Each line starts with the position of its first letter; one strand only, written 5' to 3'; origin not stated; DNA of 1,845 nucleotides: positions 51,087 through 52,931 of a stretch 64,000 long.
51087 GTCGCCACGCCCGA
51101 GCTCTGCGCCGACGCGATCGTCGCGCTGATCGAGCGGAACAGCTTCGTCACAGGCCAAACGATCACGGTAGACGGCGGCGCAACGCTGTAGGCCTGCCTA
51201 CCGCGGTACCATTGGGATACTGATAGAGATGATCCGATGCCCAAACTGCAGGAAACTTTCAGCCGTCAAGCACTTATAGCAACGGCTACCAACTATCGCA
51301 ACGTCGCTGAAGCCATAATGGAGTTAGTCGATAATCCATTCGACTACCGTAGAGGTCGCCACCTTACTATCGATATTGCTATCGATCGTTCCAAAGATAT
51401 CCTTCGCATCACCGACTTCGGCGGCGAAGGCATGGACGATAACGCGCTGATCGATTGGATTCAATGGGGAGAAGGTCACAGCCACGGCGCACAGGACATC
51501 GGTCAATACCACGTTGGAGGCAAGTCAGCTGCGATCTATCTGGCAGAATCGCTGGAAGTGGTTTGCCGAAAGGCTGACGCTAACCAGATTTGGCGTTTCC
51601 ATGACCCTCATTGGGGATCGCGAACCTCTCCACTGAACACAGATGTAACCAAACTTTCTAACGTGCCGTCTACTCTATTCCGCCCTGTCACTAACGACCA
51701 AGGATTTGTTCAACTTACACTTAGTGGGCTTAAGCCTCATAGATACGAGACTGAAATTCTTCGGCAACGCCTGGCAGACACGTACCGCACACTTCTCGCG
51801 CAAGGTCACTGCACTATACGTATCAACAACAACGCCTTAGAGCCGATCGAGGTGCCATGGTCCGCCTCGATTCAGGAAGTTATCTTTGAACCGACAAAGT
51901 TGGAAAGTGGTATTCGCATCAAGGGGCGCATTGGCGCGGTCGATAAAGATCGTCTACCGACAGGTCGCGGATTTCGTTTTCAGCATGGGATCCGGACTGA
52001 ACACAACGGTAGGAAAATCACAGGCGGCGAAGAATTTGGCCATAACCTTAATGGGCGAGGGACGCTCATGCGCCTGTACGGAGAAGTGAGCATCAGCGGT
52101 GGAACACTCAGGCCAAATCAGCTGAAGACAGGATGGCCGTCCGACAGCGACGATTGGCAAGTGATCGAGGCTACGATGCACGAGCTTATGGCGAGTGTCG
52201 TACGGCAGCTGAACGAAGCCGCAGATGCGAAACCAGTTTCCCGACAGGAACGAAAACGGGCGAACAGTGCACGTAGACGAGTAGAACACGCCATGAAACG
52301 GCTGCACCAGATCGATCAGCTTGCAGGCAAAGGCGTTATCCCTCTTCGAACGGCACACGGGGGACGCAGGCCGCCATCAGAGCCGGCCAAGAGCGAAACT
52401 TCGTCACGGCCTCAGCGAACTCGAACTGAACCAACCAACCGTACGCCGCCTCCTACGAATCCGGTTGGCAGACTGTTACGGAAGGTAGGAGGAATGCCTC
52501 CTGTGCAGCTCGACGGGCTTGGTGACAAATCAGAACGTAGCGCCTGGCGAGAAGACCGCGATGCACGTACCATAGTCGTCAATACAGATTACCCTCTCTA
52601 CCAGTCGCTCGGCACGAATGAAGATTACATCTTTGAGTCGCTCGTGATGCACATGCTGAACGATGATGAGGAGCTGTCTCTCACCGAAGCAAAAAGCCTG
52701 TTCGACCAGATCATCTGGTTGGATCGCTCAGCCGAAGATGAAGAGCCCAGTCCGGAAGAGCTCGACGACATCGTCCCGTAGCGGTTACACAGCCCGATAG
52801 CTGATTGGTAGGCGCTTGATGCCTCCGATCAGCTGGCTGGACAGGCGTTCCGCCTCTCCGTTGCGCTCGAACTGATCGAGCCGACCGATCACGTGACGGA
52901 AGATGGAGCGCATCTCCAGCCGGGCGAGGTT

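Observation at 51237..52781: Single-gene lower-GC island encoding a MORC/Hsp90-like GHKL ATPase with an uncharacterised C-terminal half (candidate defence or selfish element)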

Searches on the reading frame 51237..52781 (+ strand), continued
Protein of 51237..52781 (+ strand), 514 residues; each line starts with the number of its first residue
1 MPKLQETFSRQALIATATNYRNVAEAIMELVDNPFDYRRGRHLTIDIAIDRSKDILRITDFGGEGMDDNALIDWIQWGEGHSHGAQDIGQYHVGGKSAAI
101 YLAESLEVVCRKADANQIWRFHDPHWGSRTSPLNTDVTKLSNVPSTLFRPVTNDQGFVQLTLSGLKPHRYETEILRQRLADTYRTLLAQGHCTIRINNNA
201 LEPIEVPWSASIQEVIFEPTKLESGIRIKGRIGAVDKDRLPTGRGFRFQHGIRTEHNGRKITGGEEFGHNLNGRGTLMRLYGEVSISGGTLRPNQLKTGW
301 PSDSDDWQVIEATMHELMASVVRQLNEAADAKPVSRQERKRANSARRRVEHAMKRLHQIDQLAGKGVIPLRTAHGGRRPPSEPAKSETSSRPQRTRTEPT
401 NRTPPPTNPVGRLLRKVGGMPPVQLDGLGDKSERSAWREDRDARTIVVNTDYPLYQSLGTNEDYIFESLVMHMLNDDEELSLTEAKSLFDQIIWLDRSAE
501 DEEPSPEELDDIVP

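Call 84: search_protein_families(library=pfam, alignment_id=A1, max_evalue=0.1)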
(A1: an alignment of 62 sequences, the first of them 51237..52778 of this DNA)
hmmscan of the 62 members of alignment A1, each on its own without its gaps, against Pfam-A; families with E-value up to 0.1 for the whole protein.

A. member 1, window:51237-52778:+ (514 aa): 1 family
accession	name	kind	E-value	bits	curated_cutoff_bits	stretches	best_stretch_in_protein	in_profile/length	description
PF13589.12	HATPase_c_3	-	3.1e-07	30.9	25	1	23-117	3-99/137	Histidine kinase-, DNA gyrase B-, and HSP90-like ATPase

B. families by the number of members that match (of 62 scanned): 13 families
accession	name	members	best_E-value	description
PF13589.12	HATPase_c_3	62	5.9e-11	Histidine kinase-, DNA gyrase B-, and HSP90-like ATPase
PF02518.31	HATPase_c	17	0.0057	Histidine kinase-, DNA gyrase B-, and HSP90-like ATPase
PF05066.19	HARE-HTH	4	7.8e-16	HB1, ASXL, restriction endonuclease HTH domain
PF03685.18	UPF0147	3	0.013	Uncharacterised protein family (UPF0147)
PF14682.11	SPOB_ab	2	0.017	Sporulation initiation phospho-transferase B, C-terminal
PF16402.11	DUF5010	1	0.037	Domain of unknown function (DUF5010)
PF22858.2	DUF7016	1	0.049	Domain of unknown function (DUF7016)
PF01436.27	NHL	1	0.074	NHL repeat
PF17932.6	TetR_C_24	1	0.075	Tetracyclin repressor-like, C-terminal domain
PF12635.12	DUF3780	1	0.075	Protein of unknown function (DUF3780)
PF00701.28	DHDPS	1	0.083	Dihydrodipicolinate synthetase family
PF05854.16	MC1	1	0.093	Non-histone chromosomal protein MC1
PF07529.18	HSA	1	0.099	HSA domain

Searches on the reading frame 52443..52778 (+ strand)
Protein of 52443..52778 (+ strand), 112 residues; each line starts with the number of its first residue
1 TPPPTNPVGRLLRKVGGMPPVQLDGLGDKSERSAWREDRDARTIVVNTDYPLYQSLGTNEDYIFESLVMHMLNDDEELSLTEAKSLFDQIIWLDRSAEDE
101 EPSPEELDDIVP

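Call 51: predict_structure(alignment_id=A2)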
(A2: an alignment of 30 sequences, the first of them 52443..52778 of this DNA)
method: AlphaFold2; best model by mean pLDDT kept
length: 112 residues; sequences in the alignment: 30
mean_pLDDT: 71.6   pTM: 0.56
mean pLDDT of the five models: 71.6, 71.2, 69.3, 69.0, 68.8
residues with pLDDT >= 90: 7; 70-90: 52; 50-70: 49; < 50: 4
segments of 3 or more residues with pLDDT < 50: 1-4
pLDDT, mean of each block of 10 residues (from residue 1): 50 62 88 87 88 72 82 71 69 62 58 60
secondary structure, 60 per line:
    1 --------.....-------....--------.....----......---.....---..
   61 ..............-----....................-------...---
elements in order: H9-13 E21-24 E33-37 E42-47 H51-55 H59-74 H80-99

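Call 83: fold_search(model_id=the predicted structure, library=pdb)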
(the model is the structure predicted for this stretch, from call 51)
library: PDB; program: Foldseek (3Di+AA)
matches with E <= 10: 237; with E <= 0.001: 0
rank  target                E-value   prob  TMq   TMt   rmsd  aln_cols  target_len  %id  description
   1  6cyy_A                1.5e-01  0.25  0.27  0.11  10.9       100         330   18  Mycobacterium tuberculosis transcriptional regulator (released 2019-04-17)
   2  6mdw                  3.0e-01  0.35  0.32  0.22   6.2        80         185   11  Mechanism of protease dependent DPC repair (released 2019-04-10)
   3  9h2a_B                3.4e-01  0.16  0.29  0.17  18.4       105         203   11  AcMNPV complete basal cap (released 2025-06-04)
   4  9h2j_A                4.1e-01  0.13  0.28  0.15  19.3       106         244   14  AcMNPV apical cap - C14 anchor complex only (released 2025-06-04)
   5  6cyj_A                4.4e-01  0.14  0.27  0.13  11.2       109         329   17  Mycobacterium tuberculosis transcriptional regulator (released 2019-04-17)
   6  6cz6_D                4.4e-01  0.13  0.25  0.11  11.1       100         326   18  Mycobacterium tuberculosis transcriptional regulator (released 2019-04-17)
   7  9h2a_P                5.0e-01  0.12  0.27  0.14  19.2       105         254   14  AcMNPV complete basal cap (released 2025-06-04)
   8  4b2t_d                5.0e-01  0.10  0.26  0.11  13.9       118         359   15  The crystal structures of the eukaryotic chaperonin CCT reveal its functional partitioning (released 2013-03-20)
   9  4qhi_D                5.7e-01  0.33  0.37  0.38   6.2        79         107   13  Crystal structure of Methanocaldococcus jannaschii selecase mutant R36W (released 2014-07-16)
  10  6d2s                  5.7e-01  0.12  0.25  0.12  11.2       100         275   16  Mycobacterium tuberculosis transcriptional regulator (released 2019-04-17)
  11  6cz6_C                6.0e-01  0.14  0.27  0.12  10.7        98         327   15  Mycobacterium tuberculosis transcriptional regulator (released 2019-04-17)
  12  5c1t_B                6.0e-01  0.11  0.22  0.10  10.3        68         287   18  Crystal structure of the GTP-bound wild type EhRabX3 from Entamoeba histolytica (released 2016-04-27)
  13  6cz6_A                6.0e-01  0.11  0.26  0.12  11.3       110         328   18  Mycobacterium tuberculosis transcriptional regulator (released 2019-04-17)
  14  8vwj_S                6.4e-01  0.13  0.28  0.15  13.8        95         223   10  The base complex of the AcMNPV baculovirus nucleocapsid (Class 2, localised reconstruction) (released 2024-11-06)
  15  7z5g_A                7.3e-01  0.41  0.26  0.10   3.3        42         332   21  human apo MATCAP (released 2022-05-11)
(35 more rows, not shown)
